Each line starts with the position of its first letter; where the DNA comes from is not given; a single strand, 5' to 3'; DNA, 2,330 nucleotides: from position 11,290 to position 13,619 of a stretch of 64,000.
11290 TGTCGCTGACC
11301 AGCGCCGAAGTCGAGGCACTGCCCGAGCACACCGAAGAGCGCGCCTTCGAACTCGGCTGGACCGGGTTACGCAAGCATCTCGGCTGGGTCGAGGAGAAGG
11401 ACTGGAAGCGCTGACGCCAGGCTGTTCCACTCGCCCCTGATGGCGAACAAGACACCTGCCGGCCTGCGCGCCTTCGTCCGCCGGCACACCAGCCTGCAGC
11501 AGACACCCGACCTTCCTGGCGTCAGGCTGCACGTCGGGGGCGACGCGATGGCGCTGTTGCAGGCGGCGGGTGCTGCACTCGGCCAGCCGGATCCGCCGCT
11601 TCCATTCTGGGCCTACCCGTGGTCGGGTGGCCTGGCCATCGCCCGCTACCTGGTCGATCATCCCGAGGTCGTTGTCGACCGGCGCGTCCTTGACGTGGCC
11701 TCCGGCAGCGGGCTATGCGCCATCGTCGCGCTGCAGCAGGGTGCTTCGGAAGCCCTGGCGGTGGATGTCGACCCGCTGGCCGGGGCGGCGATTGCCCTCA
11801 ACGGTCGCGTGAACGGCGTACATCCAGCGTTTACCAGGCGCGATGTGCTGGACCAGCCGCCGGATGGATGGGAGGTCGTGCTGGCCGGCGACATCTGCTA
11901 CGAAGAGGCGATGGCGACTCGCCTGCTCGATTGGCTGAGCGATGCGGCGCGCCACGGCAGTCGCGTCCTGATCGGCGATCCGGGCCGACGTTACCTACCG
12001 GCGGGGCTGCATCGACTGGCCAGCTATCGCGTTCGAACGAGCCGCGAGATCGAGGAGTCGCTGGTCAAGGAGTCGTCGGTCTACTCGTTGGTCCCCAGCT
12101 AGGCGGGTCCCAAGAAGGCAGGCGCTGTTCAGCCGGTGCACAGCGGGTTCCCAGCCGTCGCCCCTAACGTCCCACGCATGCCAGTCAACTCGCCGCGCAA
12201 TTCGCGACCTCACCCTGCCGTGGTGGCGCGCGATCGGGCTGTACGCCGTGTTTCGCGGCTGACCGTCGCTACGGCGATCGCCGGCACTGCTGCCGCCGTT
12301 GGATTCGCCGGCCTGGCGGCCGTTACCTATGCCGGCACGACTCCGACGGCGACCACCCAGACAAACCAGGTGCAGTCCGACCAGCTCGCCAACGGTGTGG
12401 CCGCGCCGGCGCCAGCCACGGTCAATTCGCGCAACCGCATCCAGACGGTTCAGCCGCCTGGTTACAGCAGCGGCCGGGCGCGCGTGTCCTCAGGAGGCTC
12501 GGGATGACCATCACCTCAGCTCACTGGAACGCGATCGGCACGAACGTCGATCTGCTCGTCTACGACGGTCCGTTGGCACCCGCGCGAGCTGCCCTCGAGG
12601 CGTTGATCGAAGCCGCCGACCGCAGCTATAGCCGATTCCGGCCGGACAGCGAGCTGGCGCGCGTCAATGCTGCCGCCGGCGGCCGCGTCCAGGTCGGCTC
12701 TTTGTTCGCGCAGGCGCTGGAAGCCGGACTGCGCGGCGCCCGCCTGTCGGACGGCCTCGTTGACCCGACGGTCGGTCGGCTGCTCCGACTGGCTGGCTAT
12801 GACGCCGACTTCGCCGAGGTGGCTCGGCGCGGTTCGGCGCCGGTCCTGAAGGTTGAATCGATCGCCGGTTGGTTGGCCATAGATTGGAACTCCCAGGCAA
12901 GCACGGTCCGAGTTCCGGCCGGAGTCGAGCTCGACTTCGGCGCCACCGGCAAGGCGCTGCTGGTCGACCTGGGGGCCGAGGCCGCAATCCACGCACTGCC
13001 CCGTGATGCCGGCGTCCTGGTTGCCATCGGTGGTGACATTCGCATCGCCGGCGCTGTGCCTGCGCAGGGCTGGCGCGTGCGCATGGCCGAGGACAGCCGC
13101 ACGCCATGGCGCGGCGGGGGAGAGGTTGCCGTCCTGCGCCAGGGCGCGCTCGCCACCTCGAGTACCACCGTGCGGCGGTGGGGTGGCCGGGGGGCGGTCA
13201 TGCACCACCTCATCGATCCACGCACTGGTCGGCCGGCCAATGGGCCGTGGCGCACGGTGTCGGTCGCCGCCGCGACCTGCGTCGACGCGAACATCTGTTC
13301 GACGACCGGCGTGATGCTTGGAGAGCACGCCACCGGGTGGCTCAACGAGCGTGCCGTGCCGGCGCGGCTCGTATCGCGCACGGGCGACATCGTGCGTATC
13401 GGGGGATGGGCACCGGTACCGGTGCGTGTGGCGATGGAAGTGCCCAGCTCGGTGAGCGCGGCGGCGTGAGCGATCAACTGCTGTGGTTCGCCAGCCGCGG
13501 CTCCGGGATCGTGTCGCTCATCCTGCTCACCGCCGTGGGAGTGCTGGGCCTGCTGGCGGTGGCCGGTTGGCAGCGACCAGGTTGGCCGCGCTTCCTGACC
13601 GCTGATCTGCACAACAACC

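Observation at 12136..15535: Five-gene coupled module of ApbE, a bis-heme ferric-reductase membrane protein, a NuoF-like flavoprotein, a ferredoxin and a small RR-leader protein: candidate uncharacterised transmembrane electron conduit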

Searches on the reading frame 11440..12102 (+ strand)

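Call 4: search_protein_families(library=pfam, proteins=[window:11440-12102:+], max_evalue=0.01)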
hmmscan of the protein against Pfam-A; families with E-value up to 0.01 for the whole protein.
window:11440-12102:+ (220 aa): 5 families
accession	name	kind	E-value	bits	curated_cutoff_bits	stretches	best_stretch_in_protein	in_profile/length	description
PF06325.19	PrmA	-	9.4e-09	35.6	22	1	80-136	162-221/296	Ribosomal protein L11 methyltransferase (PrmA)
PF10294.15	Methyltransf_16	-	0.0008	19.6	21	1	61-179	22-156/174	Lysine methyltransferase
PF05175.20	MTS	-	0.0023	18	23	1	70-142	22-97/170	Methyltransferase small domain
PF03602.21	Cons_hypoth95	-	0.0024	18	24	1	78-122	40-84/182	Conserved hypothetical protein 95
PF13649.12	Methyltransf_25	-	0.0026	18.9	27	1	83-154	1-76/97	Methyltransferase domain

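Call 5: search_protein_families(library=ncbifam, proteins=[window:11440-12102:+], max_evalue=0.01)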
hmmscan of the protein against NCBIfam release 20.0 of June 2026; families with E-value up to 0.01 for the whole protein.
window:11440-12102:+ (220 aa): 9 families
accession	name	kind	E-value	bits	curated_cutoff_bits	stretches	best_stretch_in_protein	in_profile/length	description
NF001790.0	PRK00517.3-3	equivalog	5e-09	35.9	269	1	80-136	123-179/262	50S ribosomal protein L11 methyltransferase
TIGR00406.1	prmA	equivalog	1.5e-08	34.5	183.15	1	79-132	159-212/288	50S ribosomal protein L11 methyltransferase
TIGR00537.1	hemK_rel_arch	hypoth_equivalog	6.3e-07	29.3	87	1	77-167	17-106/179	HemK2/MTQ2 family protein methyltransferase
NF011528.0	PRK14968.1-2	equivalog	7.8e-07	28.8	171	1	78-137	37-95/205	putative methyltransferase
NF011529.0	PRK14968.1-3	equivalog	2.8e-06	26.9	162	1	73-147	28-102/198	putative methyltransferase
NF001785.0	PRK00517.2-2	equivalog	1.9e-05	24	188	1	79-128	145-194/282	50S ribosomal protein L11 methyltransferase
NF001784.0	PRK00517.2-1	equivalog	0.0018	17.8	244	1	81-130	153-202/290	50S ribosomal protein L11 methyltransferase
NF001786.0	PRK00517.2-4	equivalog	0.0043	16.2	327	1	80-147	144-210/277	50S ribosomal protein L11 methyltransferase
NF046099.1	RSP_2647_MTase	equivalog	0.0068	15.3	600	0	78-115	216-253/391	RSP_2647 family RNA methyltransferase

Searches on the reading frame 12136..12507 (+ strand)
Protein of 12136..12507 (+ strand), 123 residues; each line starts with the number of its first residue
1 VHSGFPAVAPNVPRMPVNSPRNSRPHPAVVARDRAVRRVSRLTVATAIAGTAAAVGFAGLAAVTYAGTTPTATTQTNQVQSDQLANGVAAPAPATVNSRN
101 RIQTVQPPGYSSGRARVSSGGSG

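Call 4: search_protein_families(library=pfam, proteins=[window:12136-12507:+], max_evalue=0.01)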
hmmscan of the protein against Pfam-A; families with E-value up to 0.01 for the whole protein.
window:12136-12507:+ (123 aa): 0 families

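Call 5: search_protein_families(library=ncbifam, proteins=[window:12136-12507:+], max_evalue=0.01)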
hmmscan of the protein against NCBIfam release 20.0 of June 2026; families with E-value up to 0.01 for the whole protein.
window:12136-12507:+ (123 aa): 0 families

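Call 22: find_homologous_proteins(query=window:12136-12507:+, max_evalue=0.001)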
Query window:12136-12507:+ (123 aa): 3 proteins with E <= 0.001 among 246 candidates.
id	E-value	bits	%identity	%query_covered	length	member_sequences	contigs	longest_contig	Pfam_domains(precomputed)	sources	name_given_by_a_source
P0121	3.3e-47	178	99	77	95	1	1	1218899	-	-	-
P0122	5.0e-17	80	57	76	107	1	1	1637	-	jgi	jgi:hypothetical protein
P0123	2.0e-16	78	54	78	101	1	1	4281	-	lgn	-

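Call 62: search_protein_representatives(alignment_id=A3)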
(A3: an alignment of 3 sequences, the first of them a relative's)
Query: 3 sequences, 93 profile positions. Proteins with E-value up to 0.001 (for the whole library): 57; up to 1e-10: 8; up to 1e-30: 1. The best 57 are listed.
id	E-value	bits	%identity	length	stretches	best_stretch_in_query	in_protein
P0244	1.8e-39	150.5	-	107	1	2-93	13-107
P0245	9.7e-16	74.4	-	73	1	20-93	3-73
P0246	1.9e-13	67.0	-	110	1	4-93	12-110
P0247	2.2e-13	66.8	-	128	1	4-93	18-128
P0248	3.0e-13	66.4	-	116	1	5-93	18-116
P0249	1.1e-12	64.5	-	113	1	4-93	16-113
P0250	1.4e-11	61.0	-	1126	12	4-79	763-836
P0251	7.7e-11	58.7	-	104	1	6-92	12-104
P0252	1.6e-10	57.6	-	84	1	3-56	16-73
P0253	1.9e-09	54.2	-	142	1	5-92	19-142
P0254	3.6e-09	53.3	-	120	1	5-93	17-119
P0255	9.2e-09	52.0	-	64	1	4-51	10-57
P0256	1.6e-08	51.2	-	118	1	5-92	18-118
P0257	2.3e-08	50.7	-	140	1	5-92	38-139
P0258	6.4e-08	49.3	-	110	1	4-92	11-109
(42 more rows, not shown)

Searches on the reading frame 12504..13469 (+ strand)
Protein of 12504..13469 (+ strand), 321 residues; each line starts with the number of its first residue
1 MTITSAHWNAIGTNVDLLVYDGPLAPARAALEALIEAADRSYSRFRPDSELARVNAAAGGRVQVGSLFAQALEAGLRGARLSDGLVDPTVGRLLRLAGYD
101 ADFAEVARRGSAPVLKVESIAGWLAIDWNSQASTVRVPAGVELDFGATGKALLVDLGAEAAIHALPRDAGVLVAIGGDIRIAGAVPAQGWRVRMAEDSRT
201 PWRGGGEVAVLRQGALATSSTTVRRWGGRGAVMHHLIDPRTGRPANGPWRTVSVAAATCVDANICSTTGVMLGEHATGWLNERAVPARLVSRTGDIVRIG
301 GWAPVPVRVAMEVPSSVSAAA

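Call 4: search_protein_families(library=pfam, proteins=[window:12504-13469:+], max_evalue=0.01)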
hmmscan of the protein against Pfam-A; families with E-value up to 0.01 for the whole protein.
window:12504-13469:+ (321 aa): 1 family
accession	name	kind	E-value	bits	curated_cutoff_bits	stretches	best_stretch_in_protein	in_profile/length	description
PF02424.20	ApbE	-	2.4e-46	158.9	25.6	1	12-283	2-258/266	ApbE family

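Call 5: search_protein_families(library=ncbifam, proteins=[window:12504-13469:+], max_evalue=0.01)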
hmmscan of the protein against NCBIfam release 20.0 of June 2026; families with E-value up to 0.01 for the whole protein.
window:12504-13469:+ (321 aa): 1 family
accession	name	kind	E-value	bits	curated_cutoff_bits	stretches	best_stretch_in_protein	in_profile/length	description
NF007774.0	PRK10461.1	equivalog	2.2e-11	43.2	498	1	28-276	62-313/351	FAD:protein FMN transferase ApbE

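Call 53: search_solved_structures(query=window:12504-13469:+, show_alignments=2, max_evalue=0.00001)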
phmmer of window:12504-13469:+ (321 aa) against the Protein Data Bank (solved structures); distinct sequences matched with E-value up to 0.00001: 13.
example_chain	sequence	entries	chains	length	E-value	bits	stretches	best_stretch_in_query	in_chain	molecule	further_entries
1vrm_A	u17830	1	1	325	6.4e-23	85.1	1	10-272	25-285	hypothetical protein TM1553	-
4xdt_A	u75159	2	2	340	4.7e-16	62.6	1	11-275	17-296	FAD:protein FMN transferase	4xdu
4ifu_A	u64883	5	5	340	3.3e-15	59.8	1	11-275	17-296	FAD:protein FMN transferase | Thiamine biosynthesis lipoprotein ApbE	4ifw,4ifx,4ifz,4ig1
7mgt_A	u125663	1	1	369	3.6e-15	59.7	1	11-275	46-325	FAD:protein FMN transferase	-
4xdr_A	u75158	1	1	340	9.5e-15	58.3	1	11-275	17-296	FAD:protein FMN transferase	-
6nxi_A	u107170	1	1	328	5.5e-14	55.8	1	29-295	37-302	FAD:protein FMN transferase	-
6nxj_A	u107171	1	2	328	1.1e-12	51.5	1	29-295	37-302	FAD:protein FMN transferase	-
7esa_A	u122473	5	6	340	1.3e-11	48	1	37-269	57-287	FAD:protein FMN transferase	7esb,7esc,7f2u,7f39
5mgy_H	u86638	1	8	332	2e-11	47.4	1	21-293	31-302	FAD:protein FMN transferase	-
4xgw_A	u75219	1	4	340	3e-11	46.8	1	28-297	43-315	FAD:protein FMN transferase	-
2o18_A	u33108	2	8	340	1e-10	45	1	28-297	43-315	Thiamine biosynthesis lipoprotein apbE | FAD:protein FMN transferase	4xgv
4xgx_A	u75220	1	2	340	7.1e-10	42.3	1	28-297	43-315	FAD:protein FMN transferase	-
3pnd_A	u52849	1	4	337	2.4e-09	40.5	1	27-275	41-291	Thiamine biosynthesis lipoprotein ApbE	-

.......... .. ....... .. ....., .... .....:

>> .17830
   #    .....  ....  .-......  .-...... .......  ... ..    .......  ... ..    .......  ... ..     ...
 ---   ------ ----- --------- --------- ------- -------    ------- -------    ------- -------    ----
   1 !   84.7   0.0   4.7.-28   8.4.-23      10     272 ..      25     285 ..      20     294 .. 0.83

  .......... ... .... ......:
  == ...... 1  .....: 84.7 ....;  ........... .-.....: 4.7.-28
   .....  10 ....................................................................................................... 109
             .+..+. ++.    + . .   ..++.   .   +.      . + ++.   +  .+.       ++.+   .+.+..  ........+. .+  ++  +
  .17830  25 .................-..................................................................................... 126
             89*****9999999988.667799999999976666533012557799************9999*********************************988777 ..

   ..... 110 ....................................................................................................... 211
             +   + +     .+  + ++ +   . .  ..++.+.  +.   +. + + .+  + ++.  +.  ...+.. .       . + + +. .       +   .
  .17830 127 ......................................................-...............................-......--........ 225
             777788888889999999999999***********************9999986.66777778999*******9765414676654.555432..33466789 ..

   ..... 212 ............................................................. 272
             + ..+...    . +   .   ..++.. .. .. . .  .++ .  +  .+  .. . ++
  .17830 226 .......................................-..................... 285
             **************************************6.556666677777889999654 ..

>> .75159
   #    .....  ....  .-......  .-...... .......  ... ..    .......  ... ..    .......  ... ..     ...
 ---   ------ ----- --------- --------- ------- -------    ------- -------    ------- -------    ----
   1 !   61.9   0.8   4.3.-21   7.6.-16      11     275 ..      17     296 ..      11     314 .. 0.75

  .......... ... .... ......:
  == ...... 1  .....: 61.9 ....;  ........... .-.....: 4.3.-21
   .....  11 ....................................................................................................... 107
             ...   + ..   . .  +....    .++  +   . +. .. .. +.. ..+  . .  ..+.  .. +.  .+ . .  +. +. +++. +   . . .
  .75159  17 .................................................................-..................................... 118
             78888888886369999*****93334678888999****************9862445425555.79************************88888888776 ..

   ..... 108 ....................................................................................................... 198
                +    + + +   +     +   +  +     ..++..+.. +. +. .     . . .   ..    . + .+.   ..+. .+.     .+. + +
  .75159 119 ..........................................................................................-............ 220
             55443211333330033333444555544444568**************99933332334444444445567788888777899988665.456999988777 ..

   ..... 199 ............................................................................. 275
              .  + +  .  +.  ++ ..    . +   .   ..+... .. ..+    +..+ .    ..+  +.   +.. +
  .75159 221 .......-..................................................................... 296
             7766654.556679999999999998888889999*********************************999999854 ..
